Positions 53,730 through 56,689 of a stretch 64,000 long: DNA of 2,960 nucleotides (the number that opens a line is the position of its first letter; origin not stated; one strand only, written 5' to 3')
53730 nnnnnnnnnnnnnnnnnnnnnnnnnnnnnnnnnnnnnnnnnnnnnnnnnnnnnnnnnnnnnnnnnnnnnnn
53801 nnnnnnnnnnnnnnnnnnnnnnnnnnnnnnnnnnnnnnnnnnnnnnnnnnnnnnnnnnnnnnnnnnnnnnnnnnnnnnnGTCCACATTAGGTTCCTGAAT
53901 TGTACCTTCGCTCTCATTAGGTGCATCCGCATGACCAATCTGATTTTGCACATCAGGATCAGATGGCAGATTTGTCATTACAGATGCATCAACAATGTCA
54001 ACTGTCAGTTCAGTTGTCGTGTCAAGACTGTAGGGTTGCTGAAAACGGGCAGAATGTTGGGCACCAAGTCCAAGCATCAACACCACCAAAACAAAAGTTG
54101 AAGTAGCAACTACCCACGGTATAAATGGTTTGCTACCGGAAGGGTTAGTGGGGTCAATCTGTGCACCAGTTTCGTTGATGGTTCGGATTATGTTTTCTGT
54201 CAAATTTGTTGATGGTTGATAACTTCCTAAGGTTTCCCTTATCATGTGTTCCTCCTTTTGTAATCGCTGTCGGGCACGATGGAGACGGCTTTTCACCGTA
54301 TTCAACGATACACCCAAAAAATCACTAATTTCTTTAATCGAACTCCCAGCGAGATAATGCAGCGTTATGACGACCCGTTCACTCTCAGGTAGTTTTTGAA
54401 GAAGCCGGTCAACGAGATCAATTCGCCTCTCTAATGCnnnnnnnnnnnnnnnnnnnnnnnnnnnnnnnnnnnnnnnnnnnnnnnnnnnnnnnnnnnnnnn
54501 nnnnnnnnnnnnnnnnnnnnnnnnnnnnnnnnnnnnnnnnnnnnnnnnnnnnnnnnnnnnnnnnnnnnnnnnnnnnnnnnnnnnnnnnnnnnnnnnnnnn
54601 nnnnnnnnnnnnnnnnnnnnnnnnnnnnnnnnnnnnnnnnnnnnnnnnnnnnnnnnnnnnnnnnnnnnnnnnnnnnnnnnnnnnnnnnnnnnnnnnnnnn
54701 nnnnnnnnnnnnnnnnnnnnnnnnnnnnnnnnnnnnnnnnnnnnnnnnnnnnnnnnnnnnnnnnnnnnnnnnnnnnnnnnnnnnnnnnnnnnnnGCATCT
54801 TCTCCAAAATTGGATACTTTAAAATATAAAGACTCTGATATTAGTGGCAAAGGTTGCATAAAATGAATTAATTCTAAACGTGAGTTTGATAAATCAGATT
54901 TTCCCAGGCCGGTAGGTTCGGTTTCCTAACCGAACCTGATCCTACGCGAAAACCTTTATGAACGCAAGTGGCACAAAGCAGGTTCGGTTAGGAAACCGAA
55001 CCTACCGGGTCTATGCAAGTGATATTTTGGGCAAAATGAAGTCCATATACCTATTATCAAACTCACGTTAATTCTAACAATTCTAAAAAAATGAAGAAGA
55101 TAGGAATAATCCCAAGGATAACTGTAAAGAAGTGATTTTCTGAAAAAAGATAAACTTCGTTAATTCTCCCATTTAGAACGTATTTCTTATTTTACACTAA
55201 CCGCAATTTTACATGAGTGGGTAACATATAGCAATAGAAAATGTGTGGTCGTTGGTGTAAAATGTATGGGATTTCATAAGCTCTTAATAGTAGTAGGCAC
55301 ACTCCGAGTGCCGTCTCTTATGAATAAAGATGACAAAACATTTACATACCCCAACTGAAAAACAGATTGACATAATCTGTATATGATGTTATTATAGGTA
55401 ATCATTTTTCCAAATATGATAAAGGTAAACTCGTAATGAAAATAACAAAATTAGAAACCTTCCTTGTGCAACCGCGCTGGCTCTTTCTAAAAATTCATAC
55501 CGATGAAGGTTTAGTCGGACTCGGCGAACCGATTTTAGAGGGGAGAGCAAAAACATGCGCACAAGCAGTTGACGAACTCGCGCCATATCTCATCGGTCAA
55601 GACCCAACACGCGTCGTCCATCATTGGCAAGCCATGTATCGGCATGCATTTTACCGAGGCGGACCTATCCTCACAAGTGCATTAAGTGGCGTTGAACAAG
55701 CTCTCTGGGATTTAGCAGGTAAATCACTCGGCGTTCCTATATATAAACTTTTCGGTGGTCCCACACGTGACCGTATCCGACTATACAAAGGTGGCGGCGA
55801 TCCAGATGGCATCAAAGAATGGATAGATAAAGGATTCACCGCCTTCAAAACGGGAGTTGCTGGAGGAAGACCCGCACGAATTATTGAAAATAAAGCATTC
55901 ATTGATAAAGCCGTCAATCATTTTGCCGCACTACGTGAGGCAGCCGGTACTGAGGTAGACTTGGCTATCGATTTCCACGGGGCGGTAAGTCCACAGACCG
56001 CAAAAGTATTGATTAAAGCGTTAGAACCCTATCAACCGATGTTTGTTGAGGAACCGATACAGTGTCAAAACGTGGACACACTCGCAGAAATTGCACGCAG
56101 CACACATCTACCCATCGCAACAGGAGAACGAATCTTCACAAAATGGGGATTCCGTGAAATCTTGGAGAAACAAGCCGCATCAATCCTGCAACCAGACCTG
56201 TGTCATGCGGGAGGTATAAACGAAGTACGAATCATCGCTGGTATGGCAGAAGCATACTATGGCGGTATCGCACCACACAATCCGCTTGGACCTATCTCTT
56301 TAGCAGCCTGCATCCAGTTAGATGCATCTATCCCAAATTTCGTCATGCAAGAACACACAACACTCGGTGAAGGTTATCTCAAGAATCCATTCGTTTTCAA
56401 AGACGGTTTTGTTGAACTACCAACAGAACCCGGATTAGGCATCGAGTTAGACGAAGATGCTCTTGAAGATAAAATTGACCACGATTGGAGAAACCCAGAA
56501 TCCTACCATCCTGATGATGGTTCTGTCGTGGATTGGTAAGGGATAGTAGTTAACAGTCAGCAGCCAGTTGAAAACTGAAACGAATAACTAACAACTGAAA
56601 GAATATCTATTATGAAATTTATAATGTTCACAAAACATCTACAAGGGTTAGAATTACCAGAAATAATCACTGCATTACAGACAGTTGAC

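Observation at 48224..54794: Membrane-tethered ECF sigma factor fused to a C-type-lectin-like ectodomain, followed by three tandem secreted paralogues of the same ectodomain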

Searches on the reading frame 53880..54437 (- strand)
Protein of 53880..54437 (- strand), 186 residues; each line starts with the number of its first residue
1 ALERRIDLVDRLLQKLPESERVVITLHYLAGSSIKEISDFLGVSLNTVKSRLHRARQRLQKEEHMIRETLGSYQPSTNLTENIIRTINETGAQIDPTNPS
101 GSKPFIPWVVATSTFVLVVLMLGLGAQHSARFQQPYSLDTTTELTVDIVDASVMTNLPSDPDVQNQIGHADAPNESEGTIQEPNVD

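Call 37: find_related_loci(query=A3, collection=genome_contigs, flank=10000)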
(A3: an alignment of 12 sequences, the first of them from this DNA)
Query A3 (186 aa) in genome_contigs; peptide patterns used: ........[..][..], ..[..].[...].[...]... (x = any residue, [..] = any of these).
592 stretches matched a pattern (row limit reached: there are more); 570 encode a relative of the query (tblastn E <= 1e-3); the best 80 are kept; 78 distinct loci.
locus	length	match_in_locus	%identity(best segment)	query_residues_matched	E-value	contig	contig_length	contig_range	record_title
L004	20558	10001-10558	85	1-186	1e-106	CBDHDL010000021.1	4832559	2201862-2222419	MAG: Candidatus Poribacteria bacterium isolate 20da9595-a677-4a4b-9313-254fbc54331e genome assembly, contig: contig_21,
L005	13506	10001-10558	93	1-186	8e-117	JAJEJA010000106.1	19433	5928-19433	MAG: Candidatus Poribacteria bacterium isolate p16x63bins.62 k141_443200, whole genome shotgun sequence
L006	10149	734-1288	78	1-185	5e-90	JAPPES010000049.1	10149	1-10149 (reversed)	MAG: Candidatus Poribacteria bacterium isolate RHO1_bin_11 NODE_8646_length_10149_cov_19.471567, whole genome shotgun se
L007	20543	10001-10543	80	1-181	1e-89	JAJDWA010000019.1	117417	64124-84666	MAG: Candidatus Poribacteria bacterium isolate jk18x22bins.76 k141_476241, whole genome shotgun sequence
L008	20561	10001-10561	71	1-185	2e-86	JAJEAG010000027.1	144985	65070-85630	MAG: Candidatus Poribacteria bacterium isolate jk18x7bins.36 k141_404005, whole genome shotgun sequence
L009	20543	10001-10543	71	1-186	2e-75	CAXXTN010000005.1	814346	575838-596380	MAG: Candidatus Poribacteria bacterium isolate 64752d50-abd0-46dd-90db-3fd08d7746be genome assembly, contig: contig_5, w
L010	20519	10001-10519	70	3-176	2e-74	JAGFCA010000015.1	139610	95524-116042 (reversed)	MAG: Candidatus Poribacteria bacterium isolate SB0202 contig_11975, whole genome shotgun sequence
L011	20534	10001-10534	53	3-184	9e-63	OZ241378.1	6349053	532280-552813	MAG: Candidatus Poribacteria bacterium isolate 8f0f5501-85a9-4e66-9deb-4e7c08d09c04 genome assembly, chromosome: 1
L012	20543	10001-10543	54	1-186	8e-63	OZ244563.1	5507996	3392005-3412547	MAG: Candidatus Poribacteria bacterium isolate ff81fa92-488d-40f9-821d-30cdc2806971 genome assembly, chromosome: 1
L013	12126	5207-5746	54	1-184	2e-62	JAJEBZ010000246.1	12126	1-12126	MAG: Candidatus Poribacteria bacterium isolate jk18x9bins.65 k141_528061, whole genome shotgun sequence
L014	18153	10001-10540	54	1-184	6e-63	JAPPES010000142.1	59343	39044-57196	MAG: Candidatus Poribacteria bacterium isolate RHO1_bin_11 NODE_1146_length_59343_cov_17.652476, whole genome shotgun se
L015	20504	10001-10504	55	3-174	1e-61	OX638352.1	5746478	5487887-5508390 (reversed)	MAG: uncultured Poribacteria bacterium isolate 319d9eaa-e5ea-4d6b-972a-5b23a2ce0867 genome assembly, chromosome: 1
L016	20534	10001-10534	51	3-184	8e-62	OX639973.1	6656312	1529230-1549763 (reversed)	MAG: uncultured Poribacteria bacterium isolate a51c2dcd-0bc8-4832-ac43-f95c9d639ad7 genome assembly, chromosome: 1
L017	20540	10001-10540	53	1-184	1e-61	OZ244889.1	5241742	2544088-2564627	MAG: Candidatus Poribacteria bacterium isolate e98e4a03-ae45-434a-8c9f-424be2589405 genome assembly, chromosome: 1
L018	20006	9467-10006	54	3-186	2e-61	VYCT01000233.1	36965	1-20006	MAG: Candidatus Poribacteria bacterium isolate SB0675_bin_22 NODE_503_length_36965_cov_12.794094, whole genome shotgun s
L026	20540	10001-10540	52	1-184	2e-60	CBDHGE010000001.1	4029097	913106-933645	MAG: Candidatus Poribacteria bacterium isolate 9ac9c1da-626f-4e18-9c15-12d165d572a9 genome assembly, contig: contig_1, w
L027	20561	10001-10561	53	7-186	1e-60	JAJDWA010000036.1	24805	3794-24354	MAG: Candidatus Poribacteria bacterium isolate jk18x22bins.76 k141_153458, whole genome shotgun sequence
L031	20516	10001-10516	54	3-178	6e-60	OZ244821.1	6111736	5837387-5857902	MAG: Candidatus Poribacteria bacterium isolate f8e195d4-717b-4ac2-aaf5-fcbd41c48ae0 genome assembly, chromosome: 1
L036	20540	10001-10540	51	1-184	6e-60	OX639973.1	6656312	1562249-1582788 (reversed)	MAG: uncultured Poribacteria bacterium isolate a51c2dcd-0bc8-4832-ac43-f95c9d639ad7 genome assembly, chromosome: 1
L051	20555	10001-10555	52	1-183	7e-59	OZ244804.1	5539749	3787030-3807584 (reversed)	MAG: Candidatus Poribacteria bacterium isolate 01d6ffbc-f1d2-4681-b35a-d9b575322fea genome assembly, chromosome: 1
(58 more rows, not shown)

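Call 71: search_protein_families(library=pfam, proteins=[L012:9644-12685:+, L026:9644-12538:+, L031:9638-12634:+, L051:9617-11788:+, L027:665-3274:+, L036:12826-16182:+], max_evalue=0.0001)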
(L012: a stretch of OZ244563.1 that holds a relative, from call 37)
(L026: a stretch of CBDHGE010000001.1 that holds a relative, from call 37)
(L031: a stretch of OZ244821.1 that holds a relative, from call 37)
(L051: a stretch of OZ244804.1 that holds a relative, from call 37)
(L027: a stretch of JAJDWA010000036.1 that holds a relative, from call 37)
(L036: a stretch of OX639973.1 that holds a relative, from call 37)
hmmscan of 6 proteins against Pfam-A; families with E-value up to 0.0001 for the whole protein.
L012:9644-12685:+ (1013 aa): 8 families
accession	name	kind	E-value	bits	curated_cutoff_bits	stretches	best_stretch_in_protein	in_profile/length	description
PF08281.18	Sigma70_r4_2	-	1.5e-15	57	25.7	1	128-178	4-54/54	Sigma-70, region 4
PF04542.20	Sigma70_r2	-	4.4e-12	46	24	1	23-89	1-69/71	Sigma-70 region 2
PF04545.22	Sigma70_r4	-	2.7e-11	43.2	24.1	1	131-180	1-50/50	Sigma-70, region 4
PF15902.12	Sortilin-Vps10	-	8.8e-11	41.7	33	0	393-448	2-62/446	Sortilin, neurotensin receptor 3,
PF19755.4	DUF6242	-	4.4e-10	40.2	29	0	359-443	126-217/217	Domain of unknown function (DUF6242)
PF14870.12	PSII_BNR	-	1.4e-08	34.8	27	0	599-710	32-146/303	Photosynthesis system II assembly factor YCF48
PF02012.26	BNR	-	1.9e-08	33.5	27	0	653-663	2-12/12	BNR/Asp-box repeat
PF07638.17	Sigma70_ECF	-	5.7e-06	26.8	21.1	0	126-182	128-183/185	ECF sigma factor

L026:9644-12538:+ (964 aa): 5 families
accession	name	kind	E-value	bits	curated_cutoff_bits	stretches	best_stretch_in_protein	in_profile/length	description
PF04545.22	Sigma70_r4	-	2.8e-13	49.6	24.1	1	131-180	1-50/50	Sigma-70, region 4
PF08281.18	Sigma70_r4_2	-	8.4e-13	48.2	25.7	1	127-177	3-53/54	Sigma-70, region 4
PF04542.20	Sigma70_r2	-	2.6e-11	43.6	24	1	23-89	1-69/71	Sigma-70 region 2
PF07638.17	Sigma70_ECF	-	1.3e-06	28.9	21.1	1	6-181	5-182/185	ECF sigma factor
PF13205.12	Big_5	-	3.1e-05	25.1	23.6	1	532-629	1-105/105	Bacterial Ig-like domain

L031:9638-12634:+ (998 aa): 23 families
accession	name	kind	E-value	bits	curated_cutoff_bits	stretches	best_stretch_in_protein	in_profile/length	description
PF00515.34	TPR_1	-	1.6e-72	237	27.8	4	535-568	1-34/34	Tetratricopeptide repeat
PF13414.12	TPR_11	-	5.7e-70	231.2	26.8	7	773-813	2-42/42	TPR repeat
PF07719.23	TPR_2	-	1.6e-61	199.8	27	3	535-568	1-34/34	Tetratricopeptide repeat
PF13181.12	TPR_8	-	1e-52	172.3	25.7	1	895-926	3-34/34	Tetratricopeptide repeat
PF13431.12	TPR_17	-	6e-47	154.4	24.4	0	660-691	2-33/34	Tetratricopeptide repeat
PF13432.12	TPR_16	-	4.7e-38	129.6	32.7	4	505-569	1-65/65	Tetratricopeptide repeat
PF13371.12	TPR_9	-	1.1e-34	118.7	35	3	745-801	9-65/73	Tetratricopeptide repeat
PF13424.12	TPR_12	-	6.6e-30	103.6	30.1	1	927-992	3-76/77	Tetratricopeptide repeat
PF13428.12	TPR_14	-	9.5e-25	85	23.5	0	538-577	4-43/44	Tetratricopeptide repeat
PF13365.12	Trypsin_2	-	1.3e-21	78.3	27.6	1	334-463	1-144/144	Trypsin-like peptidase domain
PF08281.18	Sigma70_r4_2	-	9e-19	67.3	25.7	1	126-178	2-54/54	Sigma-70, region 4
PF14559.12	TPR_19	-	6.8e-16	58.8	25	0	514-577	4-67/68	Tetratricopeptide repeat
PF23914.1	TPR_CcmH_CycH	-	5.5e-14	52.7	42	0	596-705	43-155/158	Cytochrome c-type biogenesis protein H TPR domain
PF04545.22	Sigma70_r4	-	2.9e-12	46.4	24.1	1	131-180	1-50/50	Sigma-70, region 4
PF13174.12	TPR_6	-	7.3e-12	45.6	26.3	0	541-567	6-32/33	Tetratricopeptide repeat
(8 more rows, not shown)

L051:9617-11788:+ (723 aa): 7 families
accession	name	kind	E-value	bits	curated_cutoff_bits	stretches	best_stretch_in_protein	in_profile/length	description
PF00578.27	AhpC-TSA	-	3.2e-22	79.2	26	1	582-699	1-121/124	AhpC/TSA family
PF08534.16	Redoxin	-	1e-18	68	26.6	1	583-705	3-134/148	Redoxin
PF13905.12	Thioredoxin_8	-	3.2e-16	59.9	27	1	606-698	1-93/94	Thioredoxin-like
PF08281.18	Sigma70_r4_2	-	1.3e-14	54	25.7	1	137-187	4-54/54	Sigma-70, region 4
PF04542.20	Sigma70_r2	-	1.9e-13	50.4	24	1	32-98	1-69/71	Sigma-70 region 2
PF04545.22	Sigma70_r4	-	1.9e-13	50.2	24.1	1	140-189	1-50/50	Sigma-70, region 4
PF07638.17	Sigma70_ECF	-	6.4e-05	23.4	21.1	0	17-190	7-182/185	ECF sigma factor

L027:665-3274:+ (869 aa): 8 families
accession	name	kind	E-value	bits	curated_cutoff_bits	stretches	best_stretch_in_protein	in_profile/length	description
PF13620.12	CarboxypepD_reg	-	2.2e-16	60.4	32.3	1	323-396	1-73/82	Carboxypeptidase regulatory-like domain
PF04542.20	Sigma70_r2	-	6.8e-13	48.7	24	1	23-88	1-68/71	Sigma-70 region 2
PF08281.18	Sigma70_r4_2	-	1.4e-12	47.5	25.7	1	127-177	3-53/54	Sigma-70, region 4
PF04545.22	Sigma70_r4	-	7.1e-12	45.1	24.1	1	131-180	1-50/50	Sigma-70, region 4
PF13715.12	CarbopepD_reg_2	-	1.3e-10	41.6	32.2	1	324-413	1-84/88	CarboxypepD_reg-like domain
PF17210.9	SdrD_B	-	4.3e-06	27.3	29.7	1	331-379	18-66/112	SdrD B-like domain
PF17802.7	SpaA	-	1.7e-05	25.3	23.1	1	329-375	8-56/91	Prealbumin-like fold domain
PF07638.17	Sigma70_ECF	-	1.8e-05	25.2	21.1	0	7-182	6-183/185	ECF sigma factor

L036:12826-16182:+ (1118 aa): 4 families
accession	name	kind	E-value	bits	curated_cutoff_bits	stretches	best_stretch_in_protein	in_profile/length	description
PF04542.20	Sigma70_r2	-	1.6e-13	50.7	24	1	23-89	1-69/71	Sigma-70 region 2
PF08281.18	Sigma70_r4_2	-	2.6e-13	49.8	25.7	1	124-174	3-53/54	Sigma-70, region 4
PF04545.22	Sigma70_r4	-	3.1e-12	46.3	24.1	1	128-176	1-49/50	Sigma-70, region 4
PF07638.17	Sigma70_ECF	-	3.1e-06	27.7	21.1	1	7-178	6-182/185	ECF sigma factor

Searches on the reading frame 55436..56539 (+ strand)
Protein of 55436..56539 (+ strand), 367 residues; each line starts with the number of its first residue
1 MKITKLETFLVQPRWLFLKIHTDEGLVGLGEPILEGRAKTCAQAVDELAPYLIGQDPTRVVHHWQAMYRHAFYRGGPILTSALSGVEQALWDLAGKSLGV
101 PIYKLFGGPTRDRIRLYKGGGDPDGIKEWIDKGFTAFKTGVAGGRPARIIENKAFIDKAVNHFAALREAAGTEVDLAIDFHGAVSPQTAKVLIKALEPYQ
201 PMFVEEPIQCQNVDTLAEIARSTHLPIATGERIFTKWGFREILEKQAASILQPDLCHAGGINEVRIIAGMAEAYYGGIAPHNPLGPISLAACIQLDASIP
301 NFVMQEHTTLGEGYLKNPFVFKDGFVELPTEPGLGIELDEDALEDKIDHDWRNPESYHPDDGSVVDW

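Call 81: search_protein_families(library=pfam, proteins=[window:55436-56539:+], max_evalue=0.00001)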
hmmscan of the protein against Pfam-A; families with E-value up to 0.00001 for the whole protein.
window:55436-56539:+ (367 aa): 2 families
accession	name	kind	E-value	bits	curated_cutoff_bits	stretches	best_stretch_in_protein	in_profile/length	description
PF13378.12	MR_MLE_C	-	1.2e-64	218.4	29.4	1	127-342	7-219/219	Enolase C-terminal domain-like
PF02746.21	MR_MLE_N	-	3.4e-24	85.7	22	1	14-107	27-117/117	Mandelate racemase / muconate lactonizing enzyme, N-terminal domain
